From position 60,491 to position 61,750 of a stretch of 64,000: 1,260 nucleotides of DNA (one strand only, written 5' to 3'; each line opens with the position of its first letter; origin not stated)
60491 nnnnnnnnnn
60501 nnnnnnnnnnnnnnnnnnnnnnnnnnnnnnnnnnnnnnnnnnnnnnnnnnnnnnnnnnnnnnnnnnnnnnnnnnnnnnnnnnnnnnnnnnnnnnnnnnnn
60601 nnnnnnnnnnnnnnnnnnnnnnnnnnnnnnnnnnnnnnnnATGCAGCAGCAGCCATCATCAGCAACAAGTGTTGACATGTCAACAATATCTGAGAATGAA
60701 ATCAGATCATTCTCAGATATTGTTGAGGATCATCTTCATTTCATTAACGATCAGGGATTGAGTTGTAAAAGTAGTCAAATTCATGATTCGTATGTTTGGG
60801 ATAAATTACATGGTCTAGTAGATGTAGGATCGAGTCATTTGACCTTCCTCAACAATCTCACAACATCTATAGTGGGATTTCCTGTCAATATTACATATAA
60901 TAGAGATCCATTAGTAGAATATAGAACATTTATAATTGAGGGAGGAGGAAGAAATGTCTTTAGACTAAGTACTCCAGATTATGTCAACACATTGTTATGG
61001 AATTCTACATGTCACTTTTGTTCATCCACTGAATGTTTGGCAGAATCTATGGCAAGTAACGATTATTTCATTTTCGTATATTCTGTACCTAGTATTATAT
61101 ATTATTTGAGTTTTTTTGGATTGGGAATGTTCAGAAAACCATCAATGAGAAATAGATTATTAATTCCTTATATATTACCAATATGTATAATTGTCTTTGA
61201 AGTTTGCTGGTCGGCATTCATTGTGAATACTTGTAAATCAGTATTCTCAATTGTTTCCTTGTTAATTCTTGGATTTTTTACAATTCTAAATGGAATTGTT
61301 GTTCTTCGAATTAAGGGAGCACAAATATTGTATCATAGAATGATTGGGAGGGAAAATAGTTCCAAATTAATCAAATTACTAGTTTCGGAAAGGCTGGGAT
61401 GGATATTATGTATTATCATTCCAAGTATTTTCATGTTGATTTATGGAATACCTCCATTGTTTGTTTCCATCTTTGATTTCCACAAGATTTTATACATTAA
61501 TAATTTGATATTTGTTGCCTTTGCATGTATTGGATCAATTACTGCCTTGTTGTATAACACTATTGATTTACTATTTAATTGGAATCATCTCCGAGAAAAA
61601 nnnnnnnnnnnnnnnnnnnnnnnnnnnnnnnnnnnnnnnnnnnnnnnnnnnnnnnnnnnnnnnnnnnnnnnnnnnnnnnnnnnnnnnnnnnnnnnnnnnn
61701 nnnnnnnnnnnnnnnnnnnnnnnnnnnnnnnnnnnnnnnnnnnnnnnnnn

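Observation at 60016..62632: Second 7TM-RGS gene with an extracellular N-domain and an unresolved frame change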

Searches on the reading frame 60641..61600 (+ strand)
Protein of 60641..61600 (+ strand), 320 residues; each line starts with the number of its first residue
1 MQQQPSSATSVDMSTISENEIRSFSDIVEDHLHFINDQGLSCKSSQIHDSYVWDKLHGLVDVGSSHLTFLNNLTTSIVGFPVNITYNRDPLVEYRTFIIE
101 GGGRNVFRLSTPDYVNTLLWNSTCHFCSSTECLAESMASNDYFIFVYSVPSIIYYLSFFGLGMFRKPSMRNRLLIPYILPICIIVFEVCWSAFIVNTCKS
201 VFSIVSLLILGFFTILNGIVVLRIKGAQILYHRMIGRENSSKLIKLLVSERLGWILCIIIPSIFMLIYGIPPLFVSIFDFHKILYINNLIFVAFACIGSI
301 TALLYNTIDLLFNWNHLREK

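Call 32: search_protein_representatives(protein=window:60641-61600:+)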
Query: 320 residues. Proteins with E-value up to 0.001 (for the whole library): 36; up to 1e-10: 11; up to 1e-30: 2. The best 36 are listed.
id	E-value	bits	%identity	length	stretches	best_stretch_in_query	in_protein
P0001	5.0e-48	180.4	41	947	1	40-311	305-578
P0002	4.5e-36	141.1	32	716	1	40-319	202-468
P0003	1.2e-18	83.9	28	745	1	110-318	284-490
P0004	1.8e-15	73.5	26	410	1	31-304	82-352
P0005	1.1e-14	70.9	26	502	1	37-320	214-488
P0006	2.1e-13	66.7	32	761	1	115-320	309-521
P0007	2.5e-13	66.4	28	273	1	82-313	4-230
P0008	1.0e-12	64.4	25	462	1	86-319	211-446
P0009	2.9e-12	62.9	27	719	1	113-318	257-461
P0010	6.7e-12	61.7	26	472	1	35-271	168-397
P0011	8.6e-11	58.1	28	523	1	119-320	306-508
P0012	1.6e-10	57.2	26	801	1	113-319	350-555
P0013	1.7e-10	57.1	30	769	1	110-314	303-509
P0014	7.4e-10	55.0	24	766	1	115-315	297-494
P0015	1.2e-09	54.4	24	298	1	39-318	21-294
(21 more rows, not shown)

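Call 34: find_encoding_contigs(protein=P0001, flank=3000, max_places=3)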
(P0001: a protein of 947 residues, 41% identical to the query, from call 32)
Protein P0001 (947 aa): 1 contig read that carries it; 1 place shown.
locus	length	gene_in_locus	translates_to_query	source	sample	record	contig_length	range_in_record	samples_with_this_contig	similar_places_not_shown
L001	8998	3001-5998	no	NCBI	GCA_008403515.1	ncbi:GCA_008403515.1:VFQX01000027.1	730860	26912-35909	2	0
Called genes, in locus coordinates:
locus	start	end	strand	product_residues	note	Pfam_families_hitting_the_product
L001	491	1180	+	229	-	PF02798:GST_N, PF13417:GST_N_3, PF13409:GST_N_2, PF00043:GST_C, PF14497:GST_C_3, PF13410:GST_C_2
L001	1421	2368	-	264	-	-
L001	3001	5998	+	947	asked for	-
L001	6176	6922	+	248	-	PF11563:Protoglobin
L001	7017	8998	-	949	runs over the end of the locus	PF07974:EGF_2 (faint), PF23106:EGF_Teneurin (faint), PF25024:EGF_TEN, PF21700:EGF_DL_JAG (faint), PF23301:EGF_PEAR1L (weak)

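Call 35: find_encoding_contigs(protein=P0002, flank=3000, max_places=3)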
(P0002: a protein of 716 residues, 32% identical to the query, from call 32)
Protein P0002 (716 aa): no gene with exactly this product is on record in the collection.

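Call 40: find_encoding_contigs(protein=P0003, flank=1500, max_places=2)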
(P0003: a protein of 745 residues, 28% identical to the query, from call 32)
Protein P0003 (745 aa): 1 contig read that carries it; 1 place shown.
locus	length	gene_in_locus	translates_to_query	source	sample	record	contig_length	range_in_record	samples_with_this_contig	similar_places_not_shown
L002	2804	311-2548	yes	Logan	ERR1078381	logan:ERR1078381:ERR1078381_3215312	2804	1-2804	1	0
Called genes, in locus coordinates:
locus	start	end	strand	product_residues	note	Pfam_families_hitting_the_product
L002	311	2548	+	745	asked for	-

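Call 41: find_encoding_contigs(protein=P0006, flank=1500, max_places=2)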
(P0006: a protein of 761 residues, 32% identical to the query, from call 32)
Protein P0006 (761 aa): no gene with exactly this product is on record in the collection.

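Call 45: list_cluster_members(proteins=[P0001, P0002, P0004, P0005, P0006, P0009, P0012])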
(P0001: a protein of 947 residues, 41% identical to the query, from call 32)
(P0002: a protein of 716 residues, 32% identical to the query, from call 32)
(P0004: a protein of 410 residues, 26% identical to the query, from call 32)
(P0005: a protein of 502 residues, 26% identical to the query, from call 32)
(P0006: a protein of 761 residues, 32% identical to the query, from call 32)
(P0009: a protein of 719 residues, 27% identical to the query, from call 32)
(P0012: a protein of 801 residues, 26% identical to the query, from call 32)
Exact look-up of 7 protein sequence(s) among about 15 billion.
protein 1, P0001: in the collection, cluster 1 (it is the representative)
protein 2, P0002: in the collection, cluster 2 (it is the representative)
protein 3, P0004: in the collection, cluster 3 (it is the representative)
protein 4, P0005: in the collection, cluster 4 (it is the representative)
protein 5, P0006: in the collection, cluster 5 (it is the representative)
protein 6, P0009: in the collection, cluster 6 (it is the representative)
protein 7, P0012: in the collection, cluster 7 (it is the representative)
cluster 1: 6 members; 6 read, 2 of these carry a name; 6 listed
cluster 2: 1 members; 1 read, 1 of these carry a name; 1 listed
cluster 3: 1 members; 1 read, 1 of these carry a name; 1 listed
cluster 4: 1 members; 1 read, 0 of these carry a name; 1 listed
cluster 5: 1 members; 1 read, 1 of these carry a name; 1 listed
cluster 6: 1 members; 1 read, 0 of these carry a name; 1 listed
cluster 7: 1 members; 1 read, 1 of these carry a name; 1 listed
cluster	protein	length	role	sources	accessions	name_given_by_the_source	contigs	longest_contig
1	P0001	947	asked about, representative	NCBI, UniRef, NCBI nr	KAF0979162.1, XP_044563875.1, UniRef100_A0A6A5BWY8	hypothetical protein FDP41_001505 [Naegleria fowleri] | RGS domain-containing protein n=1 Tax=Naegleria fowleri TaxID=5763 RepID=A0A6A5BWY8_NAEFO | uncharacterized protein FDP41_001505 [Naegleria fowleri]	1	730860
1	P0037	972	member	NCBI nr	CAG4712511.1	unnamed protein product [Naegleria fowleri]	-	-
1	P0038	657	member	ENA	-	-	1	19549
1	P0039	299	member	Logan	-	-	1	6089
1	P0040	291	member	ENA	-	-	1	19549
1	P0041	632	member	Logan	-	-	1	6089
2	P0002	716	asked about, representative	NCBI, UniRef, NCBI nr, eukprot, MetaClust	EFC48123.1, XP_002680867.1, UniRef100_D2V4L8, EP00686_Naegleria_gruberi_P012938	predicted protein [Naegleria gruberi] | Predicted protein n=1 Tax=Naegleria gruberi TaxID=5762 RepID=D2V4L8_NAEGR | uncharacterized protein NAEGRDRAFT_63837 [Naegleria gruberi]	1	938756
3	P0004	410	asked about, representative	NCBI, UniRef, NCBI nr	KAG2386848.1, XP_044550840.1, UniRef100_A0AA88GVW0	hypothetical protein C9374_001883 [Naegleria lovaniensis] | Transmembrane protein n=1 Tax=Naegleria lovaniensis TaxID=51637 RepID=A0AA88GVW0_NAELO | uncharacterized protein C9374_001883 [Naegleria lovaniensis]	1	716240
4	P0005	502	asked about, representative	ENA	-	-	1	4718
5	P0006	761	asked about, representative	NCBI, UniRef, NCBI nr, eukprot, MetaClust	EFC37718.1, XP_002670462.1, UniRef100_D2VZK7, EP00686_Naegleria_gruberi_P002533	predicted protein [Naegleria gruberi] | Predicted protein n=1 Tax=Naegleria gruberi TaxID=5762 RepID=D2VZK7_NAEGR | uncharacterized protein NAEGRDRAFT_74523 [Naegleria gruberi]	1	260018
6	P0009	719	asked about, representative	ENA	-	-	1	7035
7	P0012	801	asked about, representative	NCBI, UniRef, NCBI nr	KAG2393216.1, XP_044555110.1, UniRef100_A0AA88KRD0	hypothetical protein C9374_009793 [Naegleria lovaniensis] | RGS domain-containing protein n=1 Tax=Naegleria lovaniensis TaxID=51637 ... | uncharacterized protein C9374_009793 [Naegleria lovaniensis]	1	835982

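Call 59: find_encoding_contigs(protein=P0012, flank=500, max_places=1)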
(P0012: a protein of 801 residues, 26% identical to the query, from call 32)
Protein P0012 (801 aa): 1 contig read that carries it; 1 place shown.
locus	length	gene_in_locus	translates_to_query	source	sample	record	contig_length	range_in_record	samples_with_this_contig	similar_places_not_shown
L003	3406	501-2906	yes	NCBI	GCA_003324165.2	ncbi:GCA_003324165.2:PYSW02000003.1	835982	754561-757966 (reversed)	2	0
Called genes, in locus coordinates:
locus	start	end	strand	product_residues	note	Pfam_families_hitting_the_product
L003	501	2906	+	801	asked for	PF00615:RGS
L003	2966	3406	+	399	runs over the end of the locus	-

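Call 61: predict_structure(alignment_id=A2)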
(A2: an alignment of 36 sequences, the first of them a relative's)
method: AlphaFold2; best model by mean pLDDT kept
length: 716 residues; sequences in the alignment: 36
mean_pLDDT: 84.1   pTM: 0.73
mean pLDDT of the five models: 84.1, 81.8, 81.5, 80.0, 79.9
residues with pLDDT >= 90: 286; 70-90: 336; 50-70: 71; < 50: 23
segments of 3 or more residues with pLDDT < 50: 58-60, 152-158, 708-716
pLDDT, mean of each block of 10 residues (from residue 1): 82 91 82 70 83 54 61 89 89 81 86 85 92 90 64 50 91 89 56 61 87 88 88 92 84 70 90 85 83 92 97 93 94 94 89 93 93 91 92 94 95 93 84 87 87 90 90 85 90 88 78 91 94 93 80 72 90 93 90 89 87 88 85 90 70 70 85 88 88 89 60 43
secondary structure, 60 per line:
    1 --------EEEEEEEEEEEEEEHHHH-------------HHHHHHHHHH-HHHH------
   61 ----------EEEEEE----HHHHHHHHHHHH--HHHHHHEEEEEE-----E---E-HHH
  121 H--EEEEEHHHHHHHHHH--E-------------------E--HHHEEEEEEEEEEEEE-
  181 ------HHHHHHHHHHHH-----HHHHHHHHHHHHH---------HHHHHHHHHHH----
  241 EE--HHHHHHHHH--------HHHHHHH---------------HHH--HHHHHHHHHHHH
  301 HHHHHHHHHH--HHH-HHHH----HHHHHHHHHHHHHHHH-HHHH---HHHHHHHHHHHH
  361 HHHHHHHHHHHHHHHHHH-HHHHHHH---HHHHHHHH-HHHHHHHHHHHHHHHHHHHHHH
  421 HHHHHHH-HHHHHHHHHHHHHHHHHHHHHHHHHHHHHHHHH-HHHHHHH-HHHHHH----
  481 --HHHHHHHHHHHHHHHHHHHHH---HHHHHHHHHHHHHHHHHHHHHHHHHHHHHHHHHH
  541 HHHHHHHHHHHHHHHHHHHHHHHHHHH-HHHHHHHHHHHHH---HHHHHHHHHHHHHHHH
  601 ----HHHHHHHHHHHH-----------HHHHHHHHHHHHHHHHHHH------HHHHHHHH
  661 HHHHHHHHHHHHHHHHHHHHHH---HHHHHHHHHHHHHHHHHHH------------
elements in order (helices of 4 or more, strands of 3 or more residues): E9-22 H23-26 H40-49 H51-54 E71-76 H81-92 H95-100 E101-106 H118-121 E124-128 H129-138 E167-179 H187-198 H204-216 H226-236 H245-253 H262-268 H289-310 H317-320 H325-340 H342-345 H349-378 H380-386 H390-397 H399-427 H429-461 H463-469 H471-476 H483-503 H507-567 H569-581 H585-600 H605-616 H628-646 H653-682 H686-704

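Call 63: fold_search(model_id=the predicted structure, library=pdb)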
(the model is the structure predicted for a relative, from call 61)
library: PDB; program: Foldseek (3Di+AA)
matches with E <= 10: 612; with E <= 0.001: 0
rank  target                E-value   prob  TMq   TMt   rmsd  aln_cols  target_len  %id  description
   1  7zl9                  3.7e-02  0.94  0.21  0.33  15.9       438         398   11  Crystal structure of human GPCR Niacin receptor (HCA2) (released 2023-04-12)
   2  5do9_B                4.6e-02  1.00  0.13  0.58   5.0       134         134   17  Structure of regulator of G protein signaling 8 (RGS8) in complex with AlF4-activated Galpha-q (released 2016-01-20)
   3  3c7l_B                5.3e-02  1.00  0.14  0.75   2.2       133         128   21  Molecular architecture of Galphao and the structural basis for RGS16-mediated deactivation (released 2008-05-06)
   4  2bv1_A                5.3e-02  1.00  0.13  0.57   4.9       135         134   16  Regulator of G-protein Signalling 1 (Human) (released 2005-06-27)
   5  2bt2_C                6.6e-02  1.00  0.14  0.66   2.8       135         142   21  Structure of the regulator of G-protein signaling 16 (released 2005-06-03)
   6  2ode_D                6.9e-02  1.00  0.15  0.82   2.4       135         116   18  Crystal structure of the heterodimeric complex of human RGS8 and activated Gi alpha 3 (released 2007-02-06)
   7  2jm5_MODEL_1_A        8.6e-02  1.00  0.14  0.68   3.0       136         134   18  Solution Structure of the RGS domain from human RGS18 (released 2006-10-24)
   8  2bt2_E                8.6e-02  1.00  0.10  0.48  13.5       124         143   19  Structure of the regulator of G-protein signaling 16 (released 2005-06-03)
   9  2ode_B                9.0e-02  1.00  0.13  0.54   5.7       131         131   19  Crystal structure of the heterodimeric complex of human RGS8 and activated Gi alpha 3 (released 2007-02-06)
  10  7mbx_R                9.4e-02  0.96  0.20  0.38   8.4       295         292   13  Human Cholecystokinin 1 receptor (CCK1R) Gs complex (released 2021-05-26)
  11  8f0j_R                9.9e-02  0.93  0.22  0.35  10.0       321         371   15  Calcitonin Receptor in complex with Gs and Pramlintide analogue peptide San45 (released 2023-08-02)
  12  2bv1_B                1.0e-01  1.00  0.13  0.59   4.9       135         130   16  Regulator of G-protein Signalling 1 (Human) (released 2005-06-27)
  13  8w1z_B                1.0e-01  0.69  0.18  0.21  10.8       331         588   12  Structure of a LGR dimer from Caenorhabditis elegans in apo state (released 2025-12-24)
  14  8jlq_R                1.2e-01  0.97  0.19  0.39   9.5       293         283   11  Fenoldopam-bound hTAAR1-Gs protein complex (released 2023-11-15)
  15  8u4s_C                1.3e-01  0.97  0.20  0.41   8.4       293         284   15  Structure of trimeric CXCR4 in complex with REGN7663 Fab (released 2024-03-13)
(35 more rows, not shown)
